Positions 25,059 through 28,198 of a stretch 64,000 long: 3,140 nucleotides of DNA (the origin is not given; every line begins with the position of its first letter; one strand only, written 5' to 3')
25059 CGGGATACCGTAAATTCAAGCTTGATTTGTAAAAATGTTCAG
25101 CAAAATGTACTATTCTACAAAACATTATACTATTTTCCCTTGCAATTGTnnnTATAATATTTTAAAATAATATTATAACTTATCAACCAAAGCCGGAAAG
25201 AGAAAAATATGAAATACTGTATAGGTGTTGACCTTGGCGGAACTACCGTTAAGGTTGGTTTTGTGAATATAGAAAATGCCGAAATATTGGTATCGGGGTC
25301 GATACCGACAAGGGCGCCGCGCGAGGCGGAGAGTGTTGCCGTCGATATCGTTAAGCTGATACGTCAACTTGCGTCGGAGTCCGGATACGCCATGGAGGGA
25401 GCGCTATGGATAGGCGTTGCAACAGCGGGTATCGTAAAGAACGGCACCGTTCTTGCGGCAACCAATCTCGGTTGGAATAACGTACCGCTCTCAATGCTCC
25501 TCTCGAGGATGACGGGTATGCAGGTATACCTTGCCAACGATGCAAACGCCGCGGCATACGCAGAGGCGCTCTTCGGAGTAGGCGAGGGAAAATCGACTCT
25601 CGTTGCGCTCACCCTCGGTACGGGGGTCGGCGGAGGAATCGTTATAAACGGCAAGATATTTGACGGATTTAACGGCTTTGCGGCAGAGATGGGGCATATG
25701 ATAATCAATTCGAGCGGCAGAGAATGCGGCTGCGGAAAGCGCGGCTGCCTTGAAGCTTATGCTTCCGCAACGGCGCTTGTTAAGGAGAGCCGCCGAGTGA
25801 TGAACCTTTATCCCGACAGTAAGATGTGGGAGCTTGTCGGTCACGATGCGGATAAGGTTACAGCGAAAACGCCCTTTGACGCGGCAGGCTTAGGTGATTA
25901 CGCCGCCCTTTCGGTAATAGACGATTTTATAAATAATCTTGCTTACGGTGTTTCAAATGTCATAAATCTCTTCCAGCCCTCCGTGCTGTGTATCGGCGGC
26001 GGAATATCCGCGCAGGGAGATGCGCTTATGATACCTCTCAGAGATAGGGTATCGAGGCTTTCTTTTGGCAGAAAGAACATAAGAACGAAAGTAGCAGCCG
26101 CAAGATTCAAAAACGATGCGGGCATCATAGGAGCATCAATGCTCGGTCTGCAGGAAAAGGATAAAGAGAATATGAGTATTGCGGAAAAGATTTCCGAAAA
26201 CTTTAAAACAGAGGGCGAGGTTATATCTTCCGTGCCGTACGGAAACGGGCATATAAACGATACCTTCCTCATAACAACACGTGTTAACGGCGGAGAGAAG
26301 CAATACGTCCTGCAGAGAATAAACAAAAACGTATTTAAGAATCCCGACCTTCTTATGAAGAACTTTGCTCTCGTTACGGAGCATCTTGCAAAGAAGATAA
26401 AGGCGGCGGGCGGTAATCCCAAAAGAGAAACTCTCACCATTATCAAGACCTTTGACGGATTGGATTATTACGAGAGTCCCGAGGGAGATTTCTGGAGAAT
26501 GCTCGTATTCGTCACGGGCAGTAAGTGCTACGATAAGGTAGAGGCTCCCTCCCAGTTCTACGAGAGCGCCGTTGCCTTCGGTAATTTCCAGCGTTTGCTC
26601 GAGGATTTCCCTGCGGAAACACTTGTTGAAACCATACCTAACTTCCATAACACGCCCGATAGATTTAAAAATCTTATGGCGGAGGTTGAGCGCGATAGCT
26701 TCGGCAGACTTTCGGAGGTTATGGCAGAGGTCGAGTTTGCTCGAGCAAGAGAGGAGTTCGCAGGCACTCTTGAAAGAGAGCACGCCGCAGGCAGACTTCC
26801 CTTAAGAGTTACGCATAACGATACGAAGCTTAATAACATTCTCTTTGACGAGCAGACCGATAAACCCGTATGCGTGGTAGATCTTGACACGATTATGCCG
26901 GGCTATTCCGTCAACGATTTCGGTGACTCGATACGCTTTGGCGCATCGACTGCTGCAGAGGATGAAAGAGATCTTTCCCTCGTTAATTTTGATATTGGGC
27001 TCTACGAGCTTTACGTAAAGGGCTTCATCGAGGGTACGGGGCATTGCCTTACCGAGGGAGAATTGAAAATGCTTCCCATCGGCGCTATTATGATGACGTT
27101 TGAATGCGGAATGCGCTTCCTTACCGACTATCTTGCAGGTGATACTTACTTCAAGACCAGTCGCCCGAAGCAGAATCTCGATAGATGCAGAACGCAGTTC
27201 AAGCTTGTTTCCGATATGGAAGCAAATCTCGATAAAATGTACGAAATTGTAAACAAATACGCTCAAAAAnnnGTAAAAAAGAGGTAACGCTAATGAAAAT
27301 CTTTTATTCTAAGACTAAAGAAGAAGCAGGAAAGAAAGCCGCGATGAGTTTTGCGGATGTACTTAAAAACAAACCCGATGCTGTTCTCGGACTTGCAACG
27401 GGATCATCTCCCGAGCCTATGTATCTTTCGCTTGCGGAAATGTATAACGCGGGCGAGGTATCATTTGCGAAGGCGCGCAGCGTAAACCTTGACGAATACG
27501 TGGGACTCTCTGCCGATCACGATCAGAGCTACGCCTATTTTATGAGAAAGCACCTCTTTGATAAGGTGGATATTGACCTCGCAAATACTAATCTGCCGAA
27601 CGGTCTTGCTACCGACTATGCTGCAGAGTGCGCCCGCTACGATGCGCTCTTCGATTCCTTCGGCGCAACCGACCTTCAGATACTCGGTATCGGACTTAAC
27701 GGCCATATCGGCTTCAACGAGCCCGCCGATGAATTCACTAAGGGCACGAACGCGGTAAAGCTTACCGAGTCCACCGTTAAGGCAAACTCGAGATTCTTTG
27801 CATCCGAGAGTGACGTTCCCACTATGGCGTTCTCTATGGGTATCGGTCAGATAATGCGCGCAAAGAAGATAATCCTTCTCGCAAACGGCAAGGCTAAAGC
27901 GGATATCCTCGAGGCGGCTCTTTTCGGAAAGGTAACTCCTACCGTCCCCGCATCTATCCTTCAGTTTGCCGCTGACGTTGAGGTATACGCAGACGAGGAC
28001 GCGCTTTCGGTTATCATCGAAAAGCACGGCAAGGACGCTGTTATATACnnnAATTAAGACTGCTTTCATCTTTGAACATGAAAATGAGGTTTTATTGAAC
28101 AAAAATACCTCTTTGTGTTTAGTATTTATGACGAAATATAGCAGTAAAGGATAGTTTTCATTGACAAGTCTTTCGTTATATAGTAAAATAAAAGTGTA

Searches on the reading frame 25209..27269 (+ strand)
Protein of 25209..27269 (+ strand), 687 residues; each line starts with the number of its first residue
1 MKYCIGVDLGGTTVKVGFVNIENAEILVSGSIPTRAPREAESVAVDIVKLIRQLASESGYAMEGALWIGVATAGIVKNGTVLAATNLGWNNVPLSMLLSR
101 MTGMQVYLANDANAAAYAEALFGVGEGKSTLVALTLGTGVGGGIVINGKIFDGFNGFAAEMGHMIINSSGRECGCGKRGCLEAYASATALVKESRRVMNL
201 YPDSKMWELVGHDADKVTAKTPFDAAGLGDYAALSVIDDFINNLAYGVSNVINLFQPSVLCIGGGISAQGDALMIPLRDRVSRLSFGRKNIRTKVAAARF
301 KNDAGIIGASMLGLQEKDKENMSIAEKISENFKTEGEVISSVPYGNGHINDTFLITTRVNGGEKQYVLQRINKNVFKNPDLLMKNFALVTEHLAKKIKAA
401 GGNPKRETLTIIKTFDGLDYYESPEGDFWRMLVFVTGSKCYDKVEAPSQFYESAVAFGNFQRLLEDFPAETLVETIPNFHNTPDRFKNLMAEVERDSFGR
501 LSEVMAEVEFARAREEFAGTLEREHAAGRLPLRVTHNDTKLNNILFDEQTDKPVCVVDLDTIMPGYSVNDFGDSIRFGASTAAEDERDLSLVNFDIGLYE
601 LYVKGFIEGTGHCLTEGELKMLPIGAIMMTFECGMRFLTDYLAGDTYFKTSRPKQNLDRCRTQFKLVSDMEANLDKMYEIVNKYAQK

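Call 27: search_protein_families(library=pfam, proteins=[window:25209-27269:+], max_evalue=0.0001)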
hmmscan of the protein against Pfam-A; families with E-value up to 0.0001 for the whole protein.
window:25209-27269:+ (687 aa): 2 families
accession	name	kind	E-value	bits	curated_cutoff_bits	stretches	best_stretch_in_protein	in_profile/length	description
PF00480.26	ROK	-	1.6e-65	222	22.9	1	4-314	1-292/294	ROK family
PF01636.29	APH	-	2.2e-13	51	23.2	1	343-579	4-213/239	Phosphotransferase enzyme family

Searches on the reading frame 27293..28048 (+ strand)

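Call 27: search_protein_families(library=pfam, proteins=[window:27293-28048:+], max_evalue=0.0001)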
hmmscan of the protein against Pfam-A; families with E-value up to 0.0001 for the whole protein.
window:27293-28048:+ (252 aa): 1 family
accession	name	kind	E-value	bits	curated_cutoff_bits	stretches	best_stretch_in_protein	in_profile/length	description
PF01182.26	Glucosamine_iso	-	1.1e-17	65.1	27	1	10-224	8-217/225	Glucosamine-6-phosphate isomerases/6-phosphogluconolactonase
